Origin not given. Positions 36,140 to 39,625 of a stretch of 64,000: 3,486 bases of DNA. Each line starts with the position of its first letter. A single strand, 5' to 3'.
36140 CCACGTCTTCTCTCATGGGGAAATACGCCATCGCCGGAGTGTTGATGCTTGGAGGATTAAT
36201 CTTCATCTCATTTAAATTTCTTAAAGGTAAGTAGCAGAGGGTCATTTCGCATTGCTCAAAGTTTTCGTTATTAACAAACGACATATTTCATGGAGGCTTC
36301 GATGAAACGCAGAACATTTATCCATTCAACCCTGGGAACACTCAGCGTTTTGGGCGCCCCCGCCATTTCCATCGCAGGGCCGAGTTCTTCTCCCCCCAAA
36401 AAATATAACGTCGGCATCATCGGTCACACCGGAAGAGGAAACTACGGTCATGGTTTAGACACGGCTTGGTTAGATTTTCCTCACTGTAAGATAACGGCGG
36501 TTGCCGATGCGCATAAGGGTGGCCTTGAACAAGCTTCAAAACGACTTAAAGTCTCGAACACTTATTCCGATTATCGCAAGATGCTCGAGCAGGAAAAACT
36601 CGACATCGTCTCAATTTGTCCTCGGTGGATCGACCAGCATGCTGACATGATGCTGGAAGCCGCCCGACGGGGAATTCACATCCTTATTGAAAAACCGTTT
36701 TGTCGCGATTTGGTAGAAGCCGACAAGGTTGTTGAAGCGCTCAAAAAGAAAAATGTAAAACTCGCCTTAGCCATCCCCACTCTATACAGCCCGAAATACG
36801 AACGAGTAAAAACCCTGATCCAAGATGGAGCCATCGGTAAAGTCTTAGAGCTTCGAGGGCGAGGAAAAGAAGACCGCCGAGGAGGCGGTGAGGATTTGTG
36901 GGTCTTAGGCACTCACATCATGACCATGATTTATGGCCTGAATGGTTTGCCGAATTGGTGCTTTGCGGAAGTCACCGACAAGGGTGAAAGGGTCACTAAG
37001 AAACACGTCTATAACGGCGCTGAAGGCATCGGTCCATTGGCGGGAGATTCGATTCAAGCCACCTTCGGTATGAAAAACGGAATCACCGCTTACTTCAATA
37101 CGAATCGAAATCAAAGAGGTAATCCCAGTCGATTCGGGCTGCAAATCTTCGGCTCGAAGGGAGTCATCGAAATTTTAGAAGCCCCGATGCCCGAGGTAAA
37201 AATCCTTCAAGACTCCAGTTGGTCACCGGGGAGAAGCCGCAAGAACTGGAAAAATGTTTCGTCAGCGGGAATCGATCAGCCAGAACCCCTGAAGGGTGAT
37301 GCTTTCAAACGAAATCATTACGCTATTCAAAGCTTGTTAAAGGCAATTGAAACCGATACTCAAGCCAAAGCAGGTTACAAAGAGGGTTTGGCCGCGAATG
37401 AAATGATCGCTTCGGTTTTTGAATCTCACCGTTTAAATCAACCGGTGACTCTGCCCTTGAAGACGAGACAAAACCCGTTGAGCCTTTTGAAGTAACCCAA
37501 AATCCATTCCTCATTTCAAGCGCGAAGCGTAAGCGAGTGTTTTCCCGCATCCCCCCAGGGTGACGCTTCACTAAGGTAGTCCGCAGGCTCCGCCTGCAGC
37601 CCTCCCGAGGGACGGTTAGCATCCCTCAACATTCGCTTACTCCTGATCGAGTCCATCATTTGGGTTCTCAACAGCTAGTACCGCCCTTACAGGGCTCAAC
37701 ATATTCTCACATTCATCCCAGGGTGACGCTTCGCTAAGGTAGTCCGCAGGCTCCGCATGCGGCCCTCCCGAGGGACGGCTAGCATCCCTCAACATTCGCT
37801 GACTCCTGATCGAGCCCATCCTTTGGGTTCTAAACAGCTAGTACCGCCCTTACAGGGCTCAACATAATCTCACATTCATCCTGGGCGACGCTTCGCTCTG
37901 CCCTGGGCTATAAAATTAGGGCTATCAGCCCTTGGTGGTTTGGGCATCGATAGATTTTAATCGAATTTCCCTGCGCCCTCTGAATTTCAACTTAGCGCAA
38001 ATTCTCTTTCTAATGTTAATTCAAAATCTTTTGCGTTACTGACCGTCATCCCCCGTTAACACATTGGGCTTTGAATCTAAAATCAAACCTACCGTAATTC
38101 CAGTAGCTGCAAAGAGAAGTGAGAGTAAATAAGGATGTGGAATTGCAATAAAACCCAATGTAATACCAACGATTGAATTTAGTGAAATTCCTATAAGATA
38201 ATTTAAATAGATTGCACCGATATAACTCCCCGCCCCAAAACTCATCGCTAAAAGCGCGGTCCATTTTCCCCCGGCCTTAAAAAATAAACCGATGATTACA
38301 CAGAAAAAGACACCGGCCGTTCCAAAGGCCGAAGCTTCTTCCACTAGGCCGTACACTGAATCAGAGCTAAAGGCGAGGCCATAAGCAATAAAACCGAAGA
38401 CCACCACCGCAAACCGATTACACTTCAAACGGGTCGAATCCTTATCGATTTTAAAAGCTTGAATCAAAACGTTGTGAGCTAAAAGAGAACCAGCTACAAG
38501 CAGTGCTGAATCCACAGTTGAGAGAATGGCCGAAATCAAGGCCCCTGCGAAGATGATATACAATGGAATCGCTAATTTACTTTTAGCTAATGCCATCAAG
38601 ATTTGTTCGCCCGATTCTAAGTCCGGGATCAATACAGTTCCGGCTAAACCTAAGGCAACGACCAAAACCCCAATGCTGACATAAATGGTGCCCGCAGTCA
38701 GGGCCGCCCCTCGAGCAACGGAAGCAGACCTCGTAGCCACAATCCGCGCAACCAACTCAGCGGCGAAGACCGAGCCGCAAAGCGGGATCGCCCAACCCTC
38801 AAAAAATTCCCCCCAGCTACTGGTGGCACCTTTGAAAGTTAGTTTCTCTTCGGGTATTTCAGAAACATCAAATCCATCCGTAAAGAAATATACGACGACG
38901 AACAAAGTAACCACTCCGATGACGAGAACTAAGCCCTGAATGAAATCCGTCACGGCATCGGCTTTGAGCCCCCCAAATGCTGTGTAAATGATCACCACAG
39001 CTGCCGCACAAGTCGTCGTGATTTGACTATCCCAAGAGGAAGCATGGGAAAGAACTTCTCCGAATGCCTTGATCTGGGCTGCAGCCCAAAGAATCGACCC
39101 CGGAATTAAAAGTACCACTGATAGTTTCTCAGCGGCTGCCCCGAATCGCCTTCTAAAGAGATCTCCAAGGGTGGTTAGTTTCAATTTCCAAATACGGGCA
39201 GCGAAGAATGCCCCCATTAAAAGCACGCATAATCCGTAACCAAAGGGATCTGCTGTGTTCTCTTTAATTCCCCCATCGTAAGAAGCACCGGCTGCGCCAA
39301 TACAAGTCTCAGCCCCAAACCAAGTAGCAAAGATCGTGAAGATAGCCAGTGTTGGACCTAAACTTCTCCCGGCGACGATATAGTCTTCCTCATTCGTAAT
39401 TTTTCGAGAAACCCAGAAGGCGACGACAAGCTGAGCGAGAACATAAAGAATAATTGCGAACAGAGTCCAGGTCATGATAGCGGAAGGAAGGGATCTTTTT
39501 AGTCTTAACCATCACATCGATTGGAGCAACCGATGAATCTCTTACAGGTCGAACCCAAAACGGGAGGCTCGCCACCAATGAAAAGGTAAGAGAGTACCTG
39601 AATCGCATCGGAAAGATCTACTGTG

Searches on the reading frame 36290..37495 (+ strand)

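Call 44: search_protein_families(library=ncbifam, proteins=[window:36290-37495:+], max_evalue=0.00001)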
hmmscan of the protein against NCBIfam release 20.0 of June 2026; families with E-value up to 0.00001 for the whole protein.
window:36290-37495:+ (401 aa): 7 families
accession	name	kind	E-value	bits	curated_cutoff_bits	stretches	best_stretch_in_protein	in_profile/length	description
TIGR04380.1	myo_inos_iolG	equivalog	1.1e-22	80.3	355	1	39-307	2-264/330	inositol 2-dehydrogenase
NF052479.1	LevoglcsnDh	equivalog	3e-20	72.3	650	1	69-191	39-160/386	levoglucosan dehydrogenase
NF040723.1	UDP-GlcNAcDh_Arch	equivalog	3.2e-19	69.6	450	1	41-189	3-145/302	UDP-N-acetylglucosamine 3-dehydrogenase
NF041392.1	XylDh_Gfo6_Halo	equivalog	5.5e-10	38.6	350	1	65-191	41-169/350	D-xylose 1-dehydrogenase Gfo6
NF058561.1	BT_2158_fam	equivalog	6.4e-09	34.9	750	1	7-188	2-180/487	glycoside 3-dehydrogenase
NF052679.1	InsChiInosDhIolG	equivalog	2.9e-08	33.1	540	1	63-189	25-152/343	bifunctional inositol 2-dehydrogenase/D-chiro-inositol 1-dehydrogenase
NF007574.0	PRK10206.1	equivalog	4.9e-07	29.1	352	1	73-222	36-191/345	oxidoreductase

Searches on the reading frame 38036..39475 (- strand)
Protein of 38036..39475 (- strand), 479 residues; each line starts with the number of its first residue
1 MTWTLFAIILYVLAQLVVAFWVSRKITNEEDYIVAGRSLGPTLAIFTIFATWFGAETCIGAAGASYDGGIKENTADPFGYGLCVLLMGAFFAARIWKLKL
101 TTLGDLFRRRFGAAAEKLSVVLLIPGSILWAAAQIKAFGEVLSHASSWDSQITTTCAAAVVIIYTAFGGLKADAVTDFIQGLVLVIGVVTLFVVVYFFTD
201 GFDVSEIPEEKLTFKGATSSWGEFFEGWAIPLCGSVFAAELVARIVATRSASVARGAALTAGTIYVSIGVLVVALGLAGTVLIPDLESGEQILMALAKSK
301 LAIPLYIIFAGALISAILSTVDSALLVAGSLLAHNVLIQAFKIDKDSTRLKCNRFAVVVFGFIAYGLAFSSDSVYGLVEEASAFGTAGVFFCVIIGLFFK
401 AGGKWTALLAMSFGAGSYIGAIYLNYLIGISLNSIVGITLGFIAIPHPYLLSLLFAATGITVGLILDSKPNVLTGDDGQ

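Call 45: search_protein_families(library=ncbifam, proteins=[window:38036-39475:-], max_evalue=0.00001)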
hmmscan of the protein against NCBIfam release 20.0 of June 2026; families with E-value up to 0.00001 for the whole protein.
window:38036-39475:- (479 aa): 6 families
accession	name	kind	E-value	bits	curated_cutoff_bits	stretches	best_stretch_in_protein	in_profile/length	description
TIGR00813.1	sss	superfamily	7.5e-33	114.2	184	1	32-414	1-411/411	sodium/solute symporter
TIGR02119.1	panF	equivalog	2.6e-29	102.6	328.05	1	6-444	5-460/471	sodium/pantothenate symporter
TIGR02121.1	Na_Pro_sym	equivalog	4.9e-25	88.2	515.5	1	3-419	2-435/488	sodium/proline symporter PutP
NF007790.0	PRK10484.1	equivalog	6.3e-22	78.1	401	1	2-433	3-460/527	solute:sodium symporter family transporter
TIGR03648.1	Na_symport_lg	subfamily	1e-20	73.7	320.75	2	9-195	6-190/547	VC_2705 family sodium/solute symporter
NF011948.0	PRK15419.1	equivalog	8.2e-09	34.8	955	1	4-420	7-443/502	sodium/proline symporter PutP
